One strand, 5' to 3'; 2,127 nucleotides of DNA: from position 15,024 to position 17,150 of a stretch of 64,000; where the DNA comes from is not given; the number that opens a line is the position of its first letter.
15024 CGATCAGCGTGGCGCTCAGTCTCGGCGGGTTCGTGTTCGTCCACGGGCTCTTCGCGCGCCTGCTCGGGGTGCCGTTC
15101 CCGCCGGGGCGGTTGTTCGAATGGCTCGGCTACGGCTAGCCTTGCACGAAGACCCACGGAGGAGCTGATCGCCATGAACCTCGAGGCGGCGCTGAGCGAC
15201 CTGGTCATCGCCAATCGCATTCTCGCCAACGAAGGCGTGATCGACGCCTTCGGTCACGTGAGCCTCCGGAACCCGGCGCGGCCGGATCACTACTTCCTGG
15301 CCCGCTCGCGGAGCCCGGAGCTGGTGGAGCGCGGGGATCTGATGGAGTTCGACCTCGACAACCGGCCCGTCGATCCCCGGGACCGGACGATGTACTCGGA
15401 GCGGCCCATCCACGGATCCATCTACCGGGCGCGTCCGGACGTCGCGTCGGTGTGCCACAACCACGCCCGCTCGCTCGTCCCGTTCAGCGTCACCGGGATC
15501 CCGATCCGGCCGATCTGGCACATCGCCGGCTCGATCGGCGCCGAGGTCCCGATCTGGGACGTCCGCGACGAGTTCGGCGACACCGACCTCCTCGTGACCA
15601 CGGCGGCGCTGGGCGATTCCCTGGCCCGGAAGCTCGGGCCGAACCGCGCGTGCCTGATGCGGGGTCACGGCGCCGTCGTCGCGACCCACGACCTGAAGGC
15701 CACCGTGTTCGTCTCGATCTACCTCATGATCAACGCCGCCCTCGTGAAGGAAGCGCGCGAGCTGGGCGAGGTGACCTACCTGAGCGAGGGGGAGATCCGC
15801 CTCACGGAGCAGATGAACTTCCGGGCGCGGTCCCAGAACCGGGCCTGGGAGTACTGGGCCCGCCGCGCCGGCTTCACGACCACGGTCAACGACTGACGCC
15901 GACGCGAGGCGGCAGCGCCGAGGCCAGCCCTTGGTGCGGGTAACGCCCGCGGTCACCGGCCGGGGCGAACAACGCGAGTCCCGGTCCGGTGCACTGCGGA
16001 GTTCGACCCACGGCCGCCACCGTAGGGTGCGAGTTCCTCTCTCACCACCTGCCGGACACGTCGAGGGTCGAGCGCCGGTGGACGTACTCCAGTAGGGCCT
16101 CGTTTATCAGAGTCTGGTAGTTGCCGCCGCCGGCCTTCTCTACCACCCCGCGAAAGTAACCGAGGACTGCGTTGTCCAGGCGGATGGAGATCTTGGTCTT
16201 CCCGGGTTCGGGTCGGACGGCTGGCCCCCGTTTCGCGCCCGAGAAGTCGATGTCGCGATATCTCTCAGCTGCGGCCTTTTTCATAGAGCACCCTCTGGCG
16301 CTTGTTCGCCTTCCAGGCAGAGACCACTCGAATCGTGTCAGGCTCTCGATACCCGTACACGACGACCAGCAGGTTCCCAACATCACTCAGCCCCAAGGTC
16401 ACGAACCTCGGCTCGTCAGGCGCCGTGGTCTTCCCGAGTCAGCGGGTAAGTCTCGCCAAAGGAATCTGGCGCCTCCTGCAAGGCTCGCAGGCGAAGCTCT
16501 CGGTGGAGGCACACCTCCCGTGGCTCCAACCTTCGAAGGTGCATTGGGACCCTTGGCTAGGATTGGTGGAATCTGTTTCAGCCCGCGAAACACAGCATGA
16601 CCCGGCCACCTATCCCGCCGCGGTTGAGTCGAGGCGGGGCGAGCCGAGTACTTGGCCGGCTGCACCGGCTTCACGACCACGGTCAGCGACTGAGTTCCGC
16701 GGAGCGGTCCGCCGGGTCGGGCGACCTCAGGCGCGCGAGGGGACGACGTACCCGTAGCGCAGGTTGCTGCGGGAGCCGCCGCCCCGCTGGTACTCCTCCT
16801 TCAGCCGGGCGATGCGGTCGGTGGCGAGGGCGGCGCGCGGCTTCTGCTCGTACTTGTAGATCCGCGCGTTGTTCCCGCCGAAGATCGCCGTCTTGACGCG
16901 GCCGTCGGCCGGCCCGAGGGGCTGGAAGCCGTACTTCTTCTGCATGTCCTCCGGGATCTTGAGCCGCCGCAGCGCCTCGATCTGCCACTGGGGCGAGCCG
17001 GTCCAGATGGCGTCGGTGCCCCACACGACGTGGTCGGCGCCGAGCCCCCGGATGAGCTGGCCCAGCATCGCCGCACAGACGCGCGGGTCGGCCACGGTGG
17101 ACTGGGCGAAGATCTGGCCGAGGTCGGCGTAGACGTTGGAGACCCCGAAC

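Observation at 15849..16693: brnT-brnA toxin-antitoxin cassette inserted at the 3-prime end of the aldolase gene, flanked by 48-bp direct repeats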

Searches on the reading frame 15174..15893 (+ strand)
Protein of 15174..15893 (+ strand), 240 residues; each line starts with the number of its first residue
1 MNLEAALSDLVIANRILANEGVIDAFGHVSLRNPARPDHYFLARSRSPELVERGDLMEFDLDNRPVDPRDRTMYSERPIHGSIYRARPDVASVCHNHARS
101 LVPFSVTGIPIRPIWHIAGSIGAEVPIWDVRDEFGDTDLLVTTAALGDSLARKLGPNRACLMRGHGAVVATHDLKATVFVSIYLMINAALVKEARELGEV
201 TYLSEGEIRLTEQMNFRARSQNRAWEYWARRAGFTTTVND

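Call 10: search_protein_families(library=pfam, proteins=[window:15174-15893:+], max_evalue=1)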
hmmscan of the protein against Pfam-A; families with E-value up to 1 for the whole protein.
window:15174-15893:+ (240 aa): 1 family
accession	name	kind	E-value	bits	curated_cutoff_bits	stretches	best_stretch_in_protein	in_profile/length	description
PF00596.27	Aldolase_II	-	7.3e-25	88.4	22.2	1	9-184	2-175/183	Class II Aldolase and Adducin N-terminal domain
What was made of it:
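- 15174..15896 (+): Class II aldolase/adducin-family gene (240 aa), intact. PF00596, 88 bits (call 10).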

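Call 11: search_protein_families(library=ncbifam, proteins=[window:15174-15893:+], max_evalue=1)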
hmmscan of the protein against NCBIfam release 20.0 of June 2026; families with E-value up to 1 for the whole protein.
window:15174-15893:+ (240 aa): 22 families
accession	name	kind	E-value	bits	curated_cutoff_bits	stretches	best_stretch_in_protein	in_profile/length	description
NF053537.1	DhpthDcsPhtC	equivalog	1.8e-19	70.1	200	1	12-198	6-197/232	3,4-dihydroxyphthalate decarboxylase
NF004855.0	PRK06208.1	subfamily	5.7e-16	58.6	255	1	10-215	47-248/274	class II aldolase/adducin family protein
NF005186.0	PRK06661.1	equivalog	2.6e-14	53.5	339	1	8-185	8-181/235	hypothetical protein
NF053831.1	RU1PAldHalo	equivalog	9.9e-13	48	300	1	74-212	69-200/208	ribulose-1-phosphate aldolase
NF005484.0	PRK07090.1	equivalog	1e-12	47.9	261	1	10-232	35-251/260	aldolase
NF005123.0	PRK06557.1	subfamily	7.2e-11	42.2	251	1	49-209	56-210/223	L-ribulose-5-phosphate 4-epimerase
NF005451.0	PRK07044.1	subfamily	6.6e-09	35.2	207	1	9-229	25-244/256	aldolase II superfamily protein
NF005302.0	PRK06833.1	equivalog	1.6e-08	34.2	264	1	54-212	55-204/214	L-fuculose-phosphate aldolase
NF005984.0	PRK08087.1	subfamily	4e-08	33.3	264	1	74-208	71-199/215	L-fuculose-phosphate aldolase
NF006672.0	PRK09220.1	equivalog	1.4e-06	27.9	226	1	3-99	8-103/209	methylthioribulose 1-phosphate dehydratase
TIGR03328.1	salvage_mtnB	equivalog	3e-06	26.9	137.05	1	27-99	19-90/194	methylthioribulose 1-phosphate dehydratase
NF006413.0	PRK08660.1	equivalog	4.3e-06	26.7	203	1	17-178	13-161/184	aldolase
TIGR01086.1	fucA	equivalog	2e-05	24.4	400.25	1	74-191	70-180/214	L-fuculose-phosphate aldolase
NF043034.1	OxoTetrPhDc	equivalog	6.8e-05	22.7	250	2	145-208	139-201/205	3-oxo-tetronate 4-phosphate decarboxylase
NF005689.0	PRK07490.1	equivalog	0.00023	20.4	260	1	8-189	16-193/248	hypothetical protein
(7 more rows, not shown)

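Call 13: find_related_loci(query=window:15174-15893:+, collection=genome_contigs, flank=6000)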
Query window:15174-15893:+ (240 aa) in genome_contigs; peptide patterns used: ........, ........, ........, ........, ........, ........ (x = any residue, [..] = any of these).
242 stretches matched a pattern; 116 encode a relative of the query (tblastn E <= 1e-3); the best 80 are kept; 80 distinct loci.
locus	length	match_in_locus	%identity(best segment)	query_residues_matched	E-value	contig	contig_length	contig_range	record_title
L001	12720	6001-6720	90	1-240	5e-147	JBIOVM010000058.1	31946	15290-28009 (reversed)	MAG: Candidatus Rokuibacteriota bacterium isolate MAG108 k127_1942641, whole genome shotgun sequence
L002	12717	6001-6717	86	2-240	6e-144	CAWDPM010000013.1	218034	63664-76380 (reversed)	MAG: uncultured Candidatus Rokubacteria bacterium isolate MFD04850.bin.1.411 genome assembly, contig: contig_25018, whol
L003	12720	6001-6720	86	1-240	7e-143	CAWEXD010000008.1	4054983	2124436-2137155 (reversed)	MAG: uncultured Candidatus Rokubacteria bacterium isolate MFD06229.bin.1.275 genome assembly, contig: contig_3626, whole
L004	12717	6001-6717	86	2-240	4e-142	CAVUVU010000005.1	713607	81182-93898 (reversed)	MAG: uncultured Candidatus Rokubacteria bacterium isolate MFD05567.bin.2.187 genome assembly, contig: contig_31954, whol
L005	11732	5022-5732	86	4-240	5e-141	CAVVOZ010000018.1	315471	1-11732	MAG: uncultured Candidatus Rokubacteria bacterium isolate MFD02242.bin.2.101 genome assembly, contig: contig_23303, whol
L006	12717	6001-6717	85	2-240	3e-138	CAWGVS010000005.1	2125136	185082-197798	MAG: uncultured Candidatus Rokubacteria bacterium isolate MFD02242.bin.2.73 genome assembly, contig: contig_3168, whole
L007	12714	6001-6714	84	3-240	6e-138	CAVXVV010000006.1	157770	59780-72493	MAG: uncultured Candidatus Rokubacteria bacterium isolate MFD04850.bin.2.156 genome assembly, contig: contig_105248, who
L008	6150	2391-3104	79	3-240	1e-129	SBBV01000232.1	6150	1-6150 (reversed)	MAG: Candidatus Odyssella thessalonicensis isolate Bin_9_1 Hy_contig36461, whole genome shotgun sequence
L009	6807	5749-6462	76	3-240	1e-126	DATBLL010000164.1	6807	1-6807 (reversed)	MAG TPA_asm: Alphaproteobacteria bacterium isolate SMAG_U3971 k141_1316724, whole genome shotgun sequence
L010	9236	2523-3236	76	3-240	1e-125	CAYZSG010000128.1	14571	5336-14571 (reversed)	MAG TPA_asm: uncultured Candidatus Odyssella sp. isolate SRP287453_co1_169 genome assembly, contig: NODE_7660_length_145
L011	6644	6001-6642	85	4-217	5e-125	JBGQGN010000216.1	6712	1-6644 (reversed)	MAG: Candidatus Methylomirabilia bacterium isolate OBJ2_061818_090_27 k141_1876309_length_6712_cov_12.1809, whole genome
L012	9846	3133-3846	75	3-240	6e-125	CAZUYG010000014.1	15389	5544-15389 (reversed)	MAG TPA_asm: uncultured Candidatus Odyssella sp. isolate binchicken_co118_157 genome assembly, contig: NODE_4110_length_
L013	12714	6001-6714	74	3-240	5e-121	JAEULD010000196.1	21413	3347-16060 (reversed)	MAG: Candidatus Odyssella sp. isolate new MAG-112 k141_4025384, whole genome shotgun sequence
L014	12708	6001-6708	68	5-240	1e-111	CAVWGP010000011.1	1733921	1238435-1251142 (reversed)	MAG: uncultured Alphaproteobacteria bacterium isolate MFD04651.bin.1.173 genome assembly, contig: contig_6306, whole gen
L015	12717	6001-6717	85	2-240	3e-140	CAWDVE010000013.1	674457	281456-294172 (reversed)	MAG: uncultured Candidatus Rokubacteria bacterium isolate MFD05674.bin.2.168 genome assembly, contig: contig_39432, whol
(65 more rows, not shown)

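Call 20: find_related_loci(query=window:15174-15893:+, collection=metagenome_contigs, flank=6000)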
Query window:15174-15893:+ (240 aa) in metagenome_contigs; peptide patterns used: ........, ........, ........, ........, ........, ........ (x = any residue, [..] = any of these).
458 stretches matched a pattern; 264 encode a relative of the query (tblastn E <= 1e-3); the best 80 are kept; 80 distinct loci.
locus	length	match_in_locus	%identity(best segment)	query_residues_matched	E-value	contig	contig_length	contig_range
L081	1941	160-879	90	1-240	3e-157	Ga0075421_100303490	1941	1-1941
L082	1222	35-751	88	2-240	3e-159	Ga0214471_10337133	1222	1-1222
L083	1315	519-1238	86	1-240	3e-154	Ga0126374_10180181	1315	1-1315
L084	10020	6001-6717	84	2-240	2e-140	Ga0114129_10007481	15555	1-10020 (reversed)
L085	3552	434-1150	83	2-240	6e-144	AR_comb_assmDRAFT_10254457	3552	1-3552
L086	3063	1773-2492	85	1-240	3e-145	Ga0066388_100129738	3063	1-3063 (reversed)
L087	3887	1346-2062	84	2-240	4e-143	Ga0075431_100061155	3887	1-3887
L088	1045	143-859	85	2-240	3e-153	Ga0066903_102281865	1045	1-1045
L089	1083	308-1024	84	2-240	3e-153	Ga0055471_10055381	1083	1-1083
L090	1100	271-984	84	3-240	2e-152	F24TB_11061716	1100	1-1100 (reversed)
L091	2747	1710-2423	84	3-240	2e-144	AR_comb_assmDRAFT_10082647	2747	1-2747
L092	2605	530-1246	84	2-240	1e-144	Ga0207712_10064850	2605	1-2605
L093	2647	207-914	78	5-240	9e-136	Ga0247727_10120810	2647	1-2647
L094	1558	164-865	79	7-240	1e-138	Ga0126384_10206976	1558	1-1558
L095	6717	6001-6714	77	3-240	2e-128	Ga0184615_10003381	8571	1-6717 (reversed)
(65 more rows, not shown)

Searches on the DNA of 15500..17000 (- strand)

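Call 22: search_rna_families(source=window, start=15500, end=17000, threshold=evalue, max_evalue=10)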
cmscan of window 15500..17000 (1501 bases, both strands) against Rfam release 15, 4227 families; matches with E-value up to 10: 2.
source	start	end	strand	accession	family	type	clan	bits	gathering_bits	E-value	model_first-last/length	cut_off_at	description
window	16383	16428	-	RF00275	SNORD56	Gene; snRNA; snoRNA; CD-box;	-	16.5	36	4.7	1-71/71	no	Small nucleolar RNA SNORD56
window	16755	16860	+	RF01383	GRIK4_3p_UTR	Gene;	-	15.8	38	5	1-94/94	no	GRIK4 3 prime UTR element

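Call 79: search_dna_similar(query=window:15936-16444:-, collection=plasmids, mode=distant, max_rows=8)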
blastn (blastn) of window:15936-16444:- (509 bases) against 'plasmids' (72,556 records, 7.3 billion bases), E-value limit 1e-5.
No match.

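Call 80: search_dna_similar(query=window:15936-16444:-, collection=phages, mode=distant, max_rows=8)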
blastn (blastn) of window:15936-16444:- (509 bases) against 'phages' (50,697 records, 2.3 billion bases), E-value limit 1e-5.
No match.
